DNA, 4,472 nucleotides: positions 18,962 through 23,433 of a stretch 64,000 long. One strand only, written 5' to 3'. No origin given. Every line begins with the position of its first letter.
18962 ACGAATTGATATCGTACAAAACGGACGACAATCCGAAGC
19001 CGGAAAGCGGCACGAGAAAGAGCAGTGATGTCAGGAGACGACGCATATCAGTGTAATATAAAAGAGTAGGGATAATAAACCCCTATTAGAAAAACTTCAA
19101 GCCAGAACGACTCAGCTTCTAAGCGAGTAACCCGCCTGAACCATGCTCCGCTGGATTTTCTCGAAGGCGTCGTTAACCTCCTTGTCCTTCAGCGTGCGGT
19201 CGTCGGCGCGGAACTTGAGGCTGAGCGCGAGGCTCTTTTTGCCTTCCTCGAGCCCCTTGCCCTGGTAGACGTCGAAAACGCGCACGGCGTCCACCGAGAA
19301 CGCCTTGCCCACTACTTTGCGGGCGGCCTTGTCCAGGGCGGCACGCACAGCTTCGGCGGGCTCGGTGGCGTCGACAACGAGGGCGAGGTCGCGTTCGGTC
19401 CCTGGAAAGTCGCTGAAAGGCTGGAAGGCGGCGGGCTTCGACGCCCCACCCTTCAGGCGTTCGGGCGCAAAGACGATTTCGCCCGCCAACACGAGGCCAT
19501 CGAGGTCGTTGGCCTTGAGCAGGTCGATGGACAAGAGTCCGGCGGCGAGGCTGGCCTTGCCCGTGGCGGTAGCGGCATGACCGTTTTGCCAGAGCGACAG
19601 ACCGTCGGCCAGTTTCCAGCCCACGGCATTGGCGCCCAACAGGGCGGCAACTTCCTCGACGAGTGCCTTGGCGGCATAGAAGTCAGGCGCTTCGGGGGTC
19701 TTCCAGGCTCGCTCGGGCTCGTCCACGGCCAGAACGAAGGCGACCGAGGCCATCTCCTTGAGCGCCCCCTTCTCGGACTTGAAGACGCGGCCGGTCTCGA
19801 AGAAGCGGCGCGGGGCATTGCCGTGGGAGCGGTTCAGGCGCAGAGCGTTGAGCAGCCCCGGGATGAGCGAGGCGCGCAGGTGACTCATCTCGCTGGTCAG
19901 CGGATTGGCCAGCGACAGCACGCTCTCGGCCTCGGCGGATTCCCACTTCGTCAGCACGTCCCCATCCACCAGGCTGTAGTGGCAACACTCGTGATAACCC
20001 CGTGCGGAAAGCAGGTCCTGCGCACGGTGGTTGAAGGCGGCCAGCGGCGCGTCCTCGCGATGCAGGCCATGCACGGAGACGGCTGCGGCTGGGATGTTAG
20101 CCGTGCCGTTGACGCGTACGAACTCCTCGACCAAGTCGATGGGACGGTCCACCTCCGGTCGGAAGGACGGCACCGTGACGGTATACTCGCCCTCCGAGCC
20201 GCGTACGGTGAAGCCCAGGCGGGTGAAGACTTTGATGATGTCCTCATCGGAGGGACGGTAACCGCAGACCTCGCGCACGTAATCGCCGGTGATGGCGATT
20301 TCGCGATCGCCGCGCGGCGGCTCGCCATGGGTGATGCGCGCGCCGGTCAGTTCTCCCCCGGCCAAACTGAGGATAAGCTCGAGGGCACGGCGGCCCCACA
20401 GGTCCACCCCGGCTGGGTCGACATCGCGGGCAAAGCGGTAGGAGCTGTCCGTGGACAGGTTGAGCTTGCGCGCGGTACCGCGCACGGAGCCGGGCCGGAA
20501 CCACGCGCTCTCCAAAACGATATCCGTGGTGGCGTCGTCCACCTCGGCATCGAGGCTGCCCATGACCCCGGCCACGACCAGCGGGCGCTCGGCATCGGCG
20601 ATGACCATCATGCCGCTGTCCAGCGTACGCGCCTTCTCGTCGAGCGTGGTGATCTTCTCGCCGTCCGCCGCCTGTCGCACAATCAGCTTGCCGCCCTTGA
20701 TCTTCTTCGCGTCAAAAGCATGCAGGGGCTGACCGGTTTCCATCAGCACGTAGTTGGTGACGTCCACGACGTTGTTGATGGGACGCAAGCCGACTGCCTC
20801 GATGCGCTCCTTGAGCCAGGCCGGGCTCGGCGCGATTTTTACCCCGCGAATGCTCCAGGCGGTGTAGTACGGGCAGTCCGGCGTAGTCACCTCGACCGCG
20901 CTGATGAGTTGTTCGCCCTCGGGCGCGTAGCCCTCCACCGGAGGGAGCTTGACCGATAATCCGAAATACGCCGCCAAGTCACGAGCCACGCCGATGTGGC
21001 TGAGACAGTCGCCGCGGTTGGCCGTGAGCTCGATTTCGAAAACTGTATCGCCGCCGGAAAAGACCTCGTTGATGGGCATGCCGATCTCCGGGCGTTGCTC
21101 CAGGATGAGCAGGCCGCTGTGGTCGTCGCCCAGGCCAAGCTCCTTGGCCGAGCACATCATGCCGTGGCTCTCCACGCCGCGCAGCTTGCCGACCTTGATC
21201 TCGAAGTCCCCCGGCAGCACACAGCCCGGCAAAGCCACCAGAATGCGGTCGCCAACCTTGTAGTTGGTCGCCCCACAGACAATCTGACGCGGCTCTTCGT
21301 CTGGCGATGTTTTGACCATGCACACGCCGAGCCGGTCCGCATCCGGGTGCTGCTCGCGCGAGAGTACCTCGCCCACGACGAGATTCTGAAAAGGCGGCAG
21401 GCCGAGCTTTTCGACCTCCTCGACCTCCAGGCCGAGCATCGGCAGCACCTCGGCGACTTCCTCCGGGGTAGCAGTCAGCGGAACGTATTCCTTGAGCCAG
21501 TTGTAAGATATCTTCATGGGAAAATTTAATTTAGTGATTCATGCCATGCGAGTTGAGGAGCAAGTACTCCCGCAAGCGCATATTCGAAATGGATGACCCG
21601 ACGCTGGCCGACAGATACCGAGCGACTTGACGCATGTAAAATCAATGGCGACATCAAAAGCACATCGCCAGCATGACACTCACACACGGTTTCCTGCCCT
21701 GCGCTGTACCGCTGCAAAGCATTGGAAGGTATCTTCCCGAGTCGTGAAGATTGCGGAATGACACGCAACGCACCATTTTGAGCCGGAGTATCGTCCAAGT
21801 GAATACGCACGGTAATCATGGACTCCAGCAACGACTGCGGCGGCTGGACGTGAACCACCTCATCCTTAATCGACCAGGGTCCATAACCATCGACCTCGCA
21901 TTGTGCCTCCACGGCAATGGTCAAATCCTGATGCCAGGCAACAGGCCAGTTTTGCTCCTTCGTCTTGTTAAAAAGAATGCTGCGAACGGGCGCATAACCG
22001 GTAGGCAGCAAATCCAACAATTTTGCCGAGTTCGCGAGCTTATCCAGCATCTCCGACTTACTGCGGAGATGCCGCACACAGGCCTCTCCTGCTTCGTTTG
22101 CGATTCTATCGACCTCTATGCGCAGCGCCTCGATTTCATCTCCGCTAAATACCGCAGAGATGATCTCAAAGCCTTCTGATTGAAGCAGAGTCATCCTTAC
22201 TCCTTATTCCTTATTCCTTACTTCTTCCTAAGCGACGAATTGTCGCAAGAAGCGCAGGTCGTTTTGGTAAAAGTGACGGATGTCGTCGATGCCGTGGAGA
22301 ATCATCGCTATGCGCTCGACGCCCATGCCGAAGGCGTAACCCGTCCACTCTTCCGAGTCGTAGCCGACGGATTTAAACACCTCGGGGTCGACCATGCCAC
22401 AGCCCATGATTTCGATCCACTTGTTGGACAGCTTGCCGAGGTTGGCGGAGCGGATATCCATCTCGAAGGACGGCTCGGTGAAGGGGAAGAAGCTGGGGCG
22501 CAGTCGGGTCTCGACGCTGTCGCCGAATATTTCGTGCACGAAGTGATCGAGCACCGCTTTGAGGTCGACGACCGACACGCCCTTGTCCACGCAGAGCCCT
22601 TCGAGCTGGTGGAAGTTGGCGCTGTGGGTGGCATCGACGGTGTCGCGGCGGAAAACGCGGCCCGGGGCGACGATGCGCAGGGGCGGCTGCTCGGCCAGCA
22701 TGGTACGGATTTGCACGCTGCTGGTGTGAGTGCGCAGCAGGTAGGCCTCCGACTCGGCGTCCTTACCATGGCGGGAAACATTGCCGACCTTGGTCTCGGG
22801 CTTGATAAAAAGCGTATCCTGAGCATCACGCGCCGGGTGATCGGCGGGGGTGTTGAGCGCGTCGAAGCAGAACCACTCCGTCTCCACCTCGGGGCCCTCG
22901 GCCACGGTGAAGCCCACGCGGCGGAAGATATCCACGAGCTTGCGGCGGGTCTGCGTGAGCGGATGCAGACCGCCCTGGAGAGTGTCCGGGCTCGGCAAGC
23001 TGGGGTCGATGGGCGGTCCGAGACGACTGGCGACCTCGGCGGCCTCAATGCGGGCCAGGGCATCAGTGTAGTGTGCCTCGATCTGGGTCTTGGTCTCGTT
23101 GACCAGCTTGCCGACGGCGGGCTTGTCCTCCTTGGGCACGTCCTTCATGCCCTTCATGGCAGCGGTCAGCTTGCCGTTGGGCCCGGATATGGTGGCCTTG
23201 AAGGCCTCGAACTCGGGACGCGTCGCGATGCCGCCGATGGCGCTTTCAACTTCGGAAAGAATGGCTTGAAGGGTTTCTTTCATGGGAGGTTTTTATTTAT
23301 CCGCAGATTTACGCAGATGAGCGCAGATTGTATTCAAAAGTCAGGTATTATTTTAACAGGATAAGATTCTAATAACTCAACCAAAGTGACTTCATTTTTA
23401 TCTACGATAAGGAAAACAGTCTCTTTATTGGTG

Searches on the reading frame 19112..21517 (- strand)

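Call 58: search_protein_families(library=pfam, proteins=[window:19112-21517:-], max_evalue=0.0001)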
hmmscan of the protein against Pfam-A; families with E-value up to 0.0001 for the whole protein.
window:19112-21517:- (801 aa): 5 families
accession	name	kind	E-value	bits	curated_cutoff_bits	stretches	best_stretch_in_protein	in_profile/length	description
PF03483.22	B3_4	-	2e-66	223.3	29.3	1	215-387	2-174/174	B3/4 domain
PF17759.6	tRNA_synthFbeta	-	3.1e-33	115.5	22.4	1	475-681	1-212/214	Phenylalanyl tRNA synthetase beta chain CLM domain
PF03147.19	FDX-ACB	-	5.3e-22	78.5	31.1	1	702-800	1-94/94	Ferredoxin-fold anticodon binding domain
PF01588.26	tRNA_bind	-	3.5e-20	72.3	27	1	46-146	1-94/96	Putative tRNA binding domain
PF03484.21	B5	-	1e-17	64.5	28.6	1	408-471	2-66/67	tRNA synthetase B5 domain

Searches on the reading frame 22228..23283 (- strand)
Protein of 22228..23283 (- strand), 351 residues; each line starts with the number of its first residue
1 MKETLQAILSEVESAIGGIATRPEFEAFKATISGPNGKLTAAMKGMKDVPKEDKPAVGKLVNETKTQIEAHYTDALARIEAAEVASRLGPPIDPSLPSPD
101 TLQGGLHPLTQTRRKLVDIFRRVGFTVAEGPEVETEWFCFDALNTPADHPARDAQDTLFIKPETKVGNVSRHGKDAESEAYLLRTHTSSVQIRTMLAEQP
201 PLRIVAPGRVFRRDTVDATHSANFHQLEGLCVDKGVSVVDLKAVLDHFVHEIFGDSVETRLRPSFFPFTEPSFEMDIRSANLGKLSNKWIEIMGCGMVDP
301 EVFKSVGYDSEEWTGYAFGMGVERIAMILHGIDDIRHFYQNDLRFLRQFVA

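Call 58: search_protein_families(library=pfam, proteins=[window:22228-23283:-], max_evalue=0.0001)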
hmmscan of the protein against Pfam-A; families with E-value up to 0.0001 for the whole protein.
window:22228-23283:- (351 aa): 2 families
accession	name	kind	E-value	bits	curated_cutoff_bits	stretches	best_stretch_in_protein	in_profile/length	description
PF01409.25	tRNA-synt_2d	-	8.5e-100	333.7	19.8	1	92-349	2-246/246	tRNA synthetases class II core domain (F)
PF02912.23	Phe_tRNA-synt_N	-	2.3e-18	66.4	22.3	1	23-88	4-69/69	Aminoacyl tRNA synthetase class II, N-terminal domain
